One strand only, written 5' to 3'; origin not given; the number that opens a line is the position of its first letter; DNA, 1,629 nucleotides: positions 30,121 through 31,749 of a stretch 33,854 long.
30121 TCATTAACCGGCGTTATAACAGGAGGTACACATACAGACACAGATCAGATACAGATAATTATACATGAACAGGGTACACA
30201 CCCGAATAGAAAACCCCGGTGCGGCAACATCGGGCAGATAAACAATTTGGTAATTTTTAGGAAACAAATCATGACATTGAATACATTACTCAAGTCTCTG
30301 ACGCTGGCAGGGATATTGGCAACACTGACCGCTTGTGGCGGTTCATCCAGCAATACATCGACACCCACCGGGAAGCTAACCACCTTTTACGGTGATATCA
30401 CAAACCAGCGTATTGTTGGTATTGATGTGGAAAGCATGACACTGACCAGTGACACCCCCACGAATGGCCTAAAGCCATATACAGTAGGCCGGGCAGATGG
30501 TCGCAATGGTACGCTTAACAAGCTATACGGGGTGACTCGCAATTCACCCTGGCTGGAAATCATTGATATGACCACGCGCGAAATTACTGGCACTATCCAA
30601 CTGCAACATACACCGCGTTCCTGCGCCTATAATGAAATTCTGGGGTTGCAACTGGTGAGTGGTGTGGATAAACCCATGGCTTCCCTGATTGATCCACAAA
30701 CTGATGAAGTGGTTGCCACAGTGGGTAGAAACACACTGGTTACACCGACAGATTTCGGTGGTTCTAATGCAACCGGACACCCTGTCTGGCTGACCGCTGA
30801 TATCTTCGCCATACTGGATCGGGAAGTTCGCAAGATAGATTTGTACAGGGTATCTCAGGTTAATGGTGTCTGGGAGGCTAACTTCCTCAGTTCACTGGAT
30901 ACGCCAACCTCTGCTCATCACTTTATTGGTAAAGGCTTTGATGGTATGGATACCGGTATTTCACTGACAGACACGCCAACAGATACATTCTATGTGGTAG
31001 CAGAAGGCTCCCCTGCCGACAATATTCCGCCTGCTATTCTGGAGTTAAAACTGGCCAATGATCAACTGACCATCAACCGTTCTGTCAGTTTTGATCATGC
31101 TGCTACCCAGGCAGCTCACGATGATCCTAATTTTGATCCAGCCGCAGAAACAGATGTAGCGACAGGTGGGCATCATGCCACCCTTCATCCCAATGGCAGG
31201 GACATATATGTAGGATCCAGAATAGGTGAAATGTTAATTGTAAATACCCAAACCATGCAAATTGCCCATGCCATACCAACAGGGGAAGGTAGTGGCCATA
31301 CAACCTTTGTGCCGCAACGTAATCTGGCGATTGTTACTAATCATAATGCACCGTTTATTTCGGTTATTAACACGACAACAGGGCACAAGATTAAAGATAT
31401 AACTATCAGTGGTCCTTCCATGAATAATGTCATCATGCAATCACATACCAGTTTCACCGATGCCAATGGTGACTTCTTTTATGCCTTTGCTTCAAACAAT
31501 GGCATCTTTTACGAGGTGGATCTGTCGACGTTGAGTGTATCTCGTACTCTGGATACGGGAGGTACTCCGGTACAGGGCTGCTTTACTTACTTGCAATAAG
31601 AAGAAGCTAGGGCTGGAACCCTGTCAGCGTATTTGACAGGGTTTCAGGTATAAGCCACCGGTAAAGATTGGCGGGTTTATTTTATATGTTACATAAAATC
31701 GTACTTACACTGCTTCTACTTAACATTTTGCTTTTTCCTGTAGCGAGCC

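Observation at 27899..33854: Same-strand cluster of uncharacterised envelope genes with an ECF sigma factor, convergent with a multicopper oxidase: candidate undescribed system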

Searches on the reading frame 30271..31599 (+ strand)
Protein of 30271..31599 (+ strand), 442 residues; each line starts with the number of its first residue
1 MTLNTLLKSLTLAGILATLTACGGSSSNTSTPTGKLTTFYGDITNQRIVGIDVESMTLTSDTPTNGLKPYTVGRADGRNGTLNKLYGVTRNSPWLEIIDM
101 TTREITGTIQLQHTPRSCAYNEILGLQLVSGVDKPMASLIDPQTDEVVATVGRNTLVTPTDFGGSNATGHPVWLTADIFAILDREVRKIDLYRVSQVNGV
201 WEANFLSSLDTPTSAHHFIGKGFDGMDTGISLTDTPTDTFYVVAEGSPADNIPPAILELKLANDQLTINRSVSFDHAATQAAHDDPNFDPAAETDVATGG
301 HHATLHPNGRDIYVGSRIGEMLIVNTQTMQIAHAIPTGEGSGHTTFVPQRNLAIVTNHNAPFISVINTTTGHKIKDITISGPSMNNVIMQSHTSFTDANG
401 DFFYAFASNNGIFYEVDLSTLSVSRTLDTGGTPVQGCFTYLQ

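Call 3: search_protein_families(library=pfam, proteins=[window:30271-31599:+], max_evalue=1)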
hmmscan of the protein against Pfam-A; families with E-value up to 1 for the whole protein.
window:30271-31599:+ (442 aa): 3 families
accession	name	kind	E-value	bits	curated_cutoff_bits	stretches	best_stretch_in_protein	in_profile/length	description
PF23414.1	Beta-prop_EML_2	-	0.007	16.2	90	1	292-360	34-103/266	Echinoderm microtubule-associated protein second beta-propeller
PF25174.1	Beta-prop_THOC3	-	0.015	14.8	305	0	302-379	93-169/272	THOC3 beta-propeller domain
PF13978.11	DUF4223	-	0.17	12.2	27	1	5-29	3-27/54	Protein of unknown function (DUF4223)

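Call 4: search_protein_families(library=ncbifam, proteins=[window:30271-31599:+], max_evalue=1)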
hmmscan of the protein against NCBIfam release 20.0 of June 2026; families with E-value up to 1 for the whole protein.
window:30271-31599:+ (442 aa): 5 families
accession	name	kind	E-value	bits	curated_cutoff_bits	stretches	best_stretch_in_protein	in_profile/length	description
TIGR02276.1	beta_rpt_yvtn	repeat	9.9e-09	35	27.85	1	355-379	8-32/42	beta-propeller repeat protein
NF052280.1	7_blade_YncE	equivalog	3.3e-06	26.2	400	1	317-391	236-307/338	7-bladed beta-propeller protein YncE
TIGR03866.1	PQQ_ABC_repeats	subfamily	2.3e-05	23.6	287.3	1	304-379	47-123/310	PQQ-dependent catabolism-associated beta-propeller protein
NF052340.1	hydrazine_beta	equivalog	0.013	14.6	560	1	300-381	35-117/372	hydrazine synthase subunit beta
NF052460.1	L-NosZ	equivalog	0.025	13.1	700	1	322-423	157-250/480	clade III lactonase-type nitrous-oxide reductase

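Call 21: search_solved_structures(query=window:30271-31599:+, max_evalue=1)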
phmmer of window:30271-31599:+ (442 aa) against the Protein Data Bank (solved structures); distinct sequences matched with E-value up to 1: 5.
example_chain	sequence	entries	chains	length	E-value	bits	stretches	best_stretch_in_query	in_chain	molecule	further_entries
1l0q_A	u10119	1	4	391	5.4e-05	25.7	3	303-380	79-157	Surface layer protein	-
6rtd_A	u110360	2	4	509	0.016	17.6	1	309-357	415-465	Cytochrome c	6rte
5mfb_A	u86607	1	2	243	0.17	14.1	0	75-150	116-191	YIII(Dq)4CqI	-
4d4e_A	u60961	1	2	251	0.19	14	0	75-150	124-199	ARMADILLO REPEAT PROTEIN ARM00016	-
5c2v_B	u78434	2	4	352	0.44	12.8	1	294-402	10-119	HYDRAZINE SYNTHASE BETA SUBUNIT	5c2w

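Call 23: find_homologous_proteins(query=window:30271-31599:+)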
Query window:30271-31599:+ (442 aa): 183 proteins with E <= 0.001 among 7948 candidates; the best 120 are listed.
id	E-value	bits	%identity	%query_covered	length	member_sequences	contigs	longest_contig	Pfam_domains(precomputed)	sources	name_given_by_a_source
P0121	2.7e-293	990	100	100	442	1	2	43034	-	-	-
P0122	3.7e-287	970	97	100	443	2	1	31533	-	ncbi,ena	-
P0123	1.2e-246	837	83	99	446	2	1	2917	-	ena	-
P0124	1.1e-232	791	78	99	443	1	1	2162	-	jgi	jgi:hypothetical protein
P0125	4.5e-230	782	79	99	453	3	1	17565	-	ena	-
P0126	7.3e-221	752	75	99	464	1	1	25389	-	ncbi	-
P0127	9.1e-218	742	74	99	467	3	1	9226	-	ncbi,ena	-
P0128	8.3e-217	738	74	100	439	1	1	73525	PF02239.23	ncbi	-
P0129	1.5e-214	731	77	95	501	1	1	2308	PF25174.2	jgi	jgi:hypothetical protein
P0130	2.5e-214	730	72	99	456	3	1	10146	-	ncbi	-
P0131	2.8e-212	724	76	95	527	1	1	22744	PF25174.2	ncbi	-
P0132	4.1e-208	710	72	98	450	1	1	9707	PF25174.2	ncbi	-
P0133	1.2e-207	708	72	100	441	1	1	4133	-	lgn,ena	-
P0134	3.7e-207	707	71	99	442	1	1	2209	-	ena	-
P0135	9.7e-207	705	69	99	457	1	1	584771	-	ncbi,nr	ncbi:MAG: hypothetical protein Q9O24_03620 [Gammaproteobacteria bacterium]|nr:hypothetical protein [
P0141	3.7e-185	634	62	100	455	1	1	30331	-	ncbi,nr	ncbi:MAG: hypothetical protein L3J43_03165 [Sulfurovum sp.]|nr:hypothetical protein [Sulfurovum sp.]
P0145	1.7e-175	602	63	95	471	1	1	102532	-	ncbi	-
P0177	2.2e-109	385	47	99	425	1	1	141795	-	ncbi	ncbi:YncE family protein [Sulfurimonas sp.]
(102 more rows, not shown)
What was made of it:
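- Homologues are 45-80% identical in vent Gammaproteobacteria and Campylobacterota (call 23).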

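Call 24: find_encoding_contigs(protein=P0125, flank=8000, max_places=2)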
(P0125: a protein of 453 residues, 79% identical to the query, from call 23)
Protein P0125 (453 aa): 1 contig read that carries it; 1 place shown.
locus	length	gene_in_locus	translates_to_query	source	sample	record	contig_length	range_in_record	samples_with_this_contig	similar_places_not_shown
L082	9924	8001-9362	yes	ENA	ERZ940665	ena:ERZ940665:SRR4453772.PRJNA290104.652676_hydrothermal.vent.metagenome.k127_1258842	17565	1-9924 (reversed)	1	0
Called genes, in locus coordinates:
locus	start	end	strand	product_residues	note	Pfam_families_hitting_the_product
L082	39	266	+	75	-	-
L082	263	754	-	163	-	PF04397:LytTR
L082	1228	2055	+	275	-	PF20112:DUF6502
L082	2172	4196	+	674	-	PF14537:Cytochrom_c3_2 (faint), PF22113:Mtrc-MtrF_II-IV_dom (faint), PF13435:Cytochrome_C554 (faint), PF14522:Cytochrome_C7 (faint), PF17892:Cadherin_5 (weak), PF17963:Big_9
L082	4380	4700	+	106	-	-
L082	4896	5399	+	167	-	PF04542:Sigma70_r2 (faint), PF08281:Sigma70_r4_2, PF04545:Sigma70_r4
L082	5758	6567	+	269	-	PF20112:DUF6502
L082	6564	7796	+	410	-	PF18914:DUF5666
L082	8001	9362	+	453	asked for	-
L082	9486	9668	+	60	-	PF11127:YgaP-like_TM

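Call 25: find_encoding_contigs(protein=P0135, flank=8000, max_places=2)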
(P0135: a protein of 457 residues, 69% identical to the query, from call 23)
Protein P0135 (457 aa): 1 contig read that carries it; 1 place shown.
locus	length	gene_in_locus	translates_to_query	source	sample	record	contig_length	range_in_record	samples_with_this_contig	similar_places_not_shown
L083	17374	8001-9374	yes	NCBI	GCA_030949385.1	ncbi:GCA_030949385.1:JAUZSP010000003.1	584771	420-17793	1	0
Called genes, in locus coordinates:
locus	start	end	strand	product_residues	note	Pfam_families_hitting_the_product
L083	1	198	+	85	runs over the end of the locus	PF00076:RRM_1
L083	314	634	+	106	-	-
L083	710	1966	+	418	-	PF02321:OEP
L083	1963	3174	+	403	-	PF25997:BSH_YhbJ (faint), PF25917:BSH_RND (faint), PF25973:BSH_CzcB, PF25954:Beta-barrel_RND_2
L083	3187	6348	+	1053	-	PF00873:ACR_tran, PF03176:MMPL (faint)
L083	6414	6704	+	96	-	PF05973:Gp49 (weak)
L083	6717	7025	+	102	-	PF21716:dnstrm_HI1420, PF01381:HTH_3 (weak)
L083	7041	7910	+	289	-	PF01545:Cation_efflux, PF16916:ZT_dimer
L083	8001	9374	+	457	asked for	-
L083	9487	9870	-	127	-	PF03692:CxxCxxCC (weak)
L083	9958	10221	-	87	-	PF06769:YoeB_toxin (weak)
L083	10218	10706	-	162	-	PF02604:PhdYeFM_antitox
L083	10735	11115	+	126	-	PF00085:Thioredoxin, PF04756:OST3_OST6 (weak), PF14595:Thioredoxin_9 (weak), PF13098:Thioredoxin_2 (weak), PF13905:Thioredoxin_8 (faint)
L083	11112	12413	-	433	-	PF00696:AA_kinase, PF00583:Acetyltransf_1, PF13673:Acetyltransf_10, PF13508:Acetyltransf_7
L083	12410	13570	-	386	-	PF01546:Peptidase_M20, PF07687:M20_dimer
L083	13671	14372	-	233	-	PF13646:HEAT_2 (faint)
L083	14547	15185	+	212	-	PF00702:Hydrolase, PF12710:HAD (weak), PF13419:HAD_2, PF13242:Hydrolase_like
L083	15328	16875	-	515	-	PF01676:Metalloenzyme, PF06415:iPGM_N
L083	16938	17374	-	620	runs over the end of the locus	PF03190:Thioredox_DsbH, PF13899:Thioredoxin_7 (weak)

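Call 26: find_encoding_contigs(protein=P0141, flank=8000, max_places=2)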
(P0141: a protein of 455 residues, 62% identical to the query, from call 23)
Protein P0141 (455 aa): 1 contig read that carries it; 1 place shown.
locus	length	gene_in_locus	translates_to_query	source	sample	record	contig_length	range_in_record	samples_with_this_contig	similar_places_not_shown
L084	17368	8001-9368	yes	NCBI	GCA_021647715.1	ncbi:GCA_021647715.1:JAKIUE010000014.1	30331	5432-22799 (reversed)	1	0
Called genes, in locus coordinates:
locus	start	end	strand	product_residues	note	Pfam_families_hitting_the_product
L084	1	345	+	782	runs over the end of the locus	PF04945:YHS, PF19335:HMBD, PF00122:E1-E2_ATPase, PF00702:Hydrolase, PF08282:Hydrolase_3 (faint)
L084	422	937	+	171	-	PF10543:ORF6N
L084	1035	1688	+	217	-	PF00072:Response_reg, PF00486:Trans_reg_C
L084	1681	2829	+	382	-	PF00512:HisKA (weak), PF02518:HATPase_c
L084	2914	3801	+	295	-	-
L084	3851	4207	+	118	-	-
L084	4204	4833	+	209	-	PF00072:Response_reg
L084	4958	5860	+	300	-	PF02518:HATPase_c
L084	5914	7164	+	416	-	PF09968:DUF2202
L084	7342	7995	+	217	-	-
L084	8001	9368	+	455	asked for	-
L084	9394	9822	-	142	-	-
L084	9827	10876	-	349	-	PF02272:DHHA1 (faint)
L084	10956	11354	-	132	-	PF02082:Rrf2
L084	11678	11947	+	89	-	PF00312:Ribosomal_S15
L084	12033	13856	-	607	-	PF00989:PAS, PF08448:PAS_4, PF13426:PAS_9 (weak), PF00990:GGDEF, PF00563:EAL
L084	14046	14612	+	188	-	PF01025:GrpE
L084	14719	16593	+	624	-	PF00012:HSP70, PF06723:MreB_Mbl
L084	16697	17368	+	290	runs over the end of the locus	-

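Call 30: find_encoding_contigs(protein=P0128, flank=8000, max_places=2)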
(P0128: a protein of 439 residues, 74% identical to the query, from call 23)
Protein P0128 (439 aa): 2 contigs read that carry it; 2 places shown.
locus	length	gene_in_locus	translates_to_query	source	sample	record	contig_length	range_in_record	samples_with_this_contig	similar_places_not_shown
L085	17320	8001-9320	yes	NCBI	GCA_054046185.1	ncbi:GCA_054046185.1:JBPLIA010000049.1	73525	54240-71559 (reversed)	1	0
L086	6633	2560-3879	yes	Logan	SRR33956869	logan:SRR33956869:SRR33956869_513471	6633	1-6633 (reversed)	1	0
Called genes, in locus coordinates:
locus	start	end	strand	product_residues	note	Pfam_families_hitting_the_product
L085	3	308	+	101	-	-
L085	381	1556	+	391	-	PF02321:OEP (weak)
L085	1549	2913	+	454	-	PF25973:BSH_CzcB (weak)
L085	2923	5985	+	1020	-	PF00873:ACR_tran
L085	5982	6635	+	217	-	PF00072:Response_reg, PF00486:Trans_reg_C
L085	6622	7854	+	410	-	PF00512:HisKA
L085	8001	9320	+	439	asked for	PF02239:Cytochrom_D1 (faint)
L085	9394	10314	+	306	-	PF01592:NifU_N, PF01106:NifU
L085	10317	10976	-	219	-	PF00011:HSP20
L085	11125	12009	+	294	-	PF23023:Anti-Pycsar_Apyc1, PF00753:Lactamase_B, PF12706:Lactamase_B_2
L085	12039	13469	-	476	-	PF02080:TrkA_C (weak)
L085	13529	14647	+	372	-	PF01702:TGT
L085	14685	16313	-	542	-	PF17963:Big_9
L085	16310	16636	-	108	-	-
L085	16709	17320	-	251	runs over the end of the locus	PF08032:SpoU_sub_bind, PF00588:SpoU_methylase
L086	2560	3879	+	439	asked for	PF02239:Cytochrom_D1 (faint)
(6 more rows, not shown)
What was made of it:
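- Its neighbours elsewhere are OEP-CzcB-RND plus CDF (L083), RND plus a two-component system (L085), and CopA-type ATPase plus two-component systems (L084) (calls 25, 26, 30).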

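Call 31: find_encoding_contigs(protein=P0145, flank=8000, max_places=2)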
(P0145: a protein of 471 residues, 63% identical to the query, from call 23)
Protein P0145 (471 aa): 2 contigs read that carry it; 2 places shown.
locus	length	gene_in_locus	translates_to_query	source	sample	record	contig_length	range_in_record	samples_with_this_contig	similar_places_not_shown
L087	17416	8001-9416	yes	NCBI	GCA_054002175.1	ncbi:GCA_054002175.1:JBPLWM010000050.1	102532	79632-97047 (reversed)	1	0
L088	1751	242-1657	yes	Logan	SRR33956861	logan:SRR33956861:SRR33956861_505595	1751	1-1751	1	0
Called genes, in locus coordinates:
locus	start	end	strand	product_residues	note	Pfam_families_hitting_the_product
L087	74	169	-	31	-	-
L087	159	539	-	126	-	PF01230:HIT (weak)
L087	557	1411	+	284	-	PF15916:DUF4743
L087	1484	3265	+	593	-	PF00939:Na_sulph_symp, PF03600:CitMHS, PF02080:TrkA_C (weak), PF00939:Na_sulph_symp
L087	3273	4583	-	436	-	PF13203:DUF2201_N, PF09967:DUF2201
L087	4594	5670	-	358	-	PF00004:AAA (weak), PF07728:AAA_5 (weak)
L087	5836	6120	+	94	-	-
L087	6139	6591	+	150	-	-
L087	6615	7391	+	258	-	PF01026:TatD_DNase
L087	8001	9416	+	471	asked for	-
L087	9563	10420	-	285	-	PF01210:NAD_Gly3P_dh_N (faint), PF03446:NAD_binding_2, PF03807:F420_oxidored, PF02153:PDH_N, PF20463:PDH_C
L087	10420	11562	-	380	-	PF00155:Aminotran_1_2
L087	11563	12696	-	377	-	PF01817:CM_2, PF00800:PDT, PF01842:ACT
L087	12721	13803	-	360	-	PF00266:Aminotran_5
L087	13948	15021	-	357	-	PF00924:MS_channel_2nd (weak)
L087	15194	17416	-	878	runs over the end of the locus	PF00521:DNA_topoisoIV, PF03989:DNA_gyraseA_C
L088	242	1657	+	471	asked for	-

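Call 59: search_protein_families(library=pfam, proteins=[L083:314-634:+, L085:3-308:+], max_evalue=5)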
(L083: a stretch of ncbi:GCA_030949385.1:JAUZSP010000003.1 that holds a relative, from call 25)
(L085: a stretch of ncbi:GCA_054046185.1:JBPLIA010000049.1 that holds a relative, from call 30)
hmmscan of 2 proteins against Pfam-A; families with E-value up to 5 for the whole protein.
L083:314-634:+ (106 aa): 0 families

L085:3-308:+ (101 aa): 1 family
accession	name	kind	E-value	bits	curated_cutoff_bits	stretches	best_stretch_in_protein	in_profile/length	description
PF12243.14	CTK3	-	0.0098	16.4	23.7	1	11-75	17-78/124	CTD kinase subunit gamma CTK3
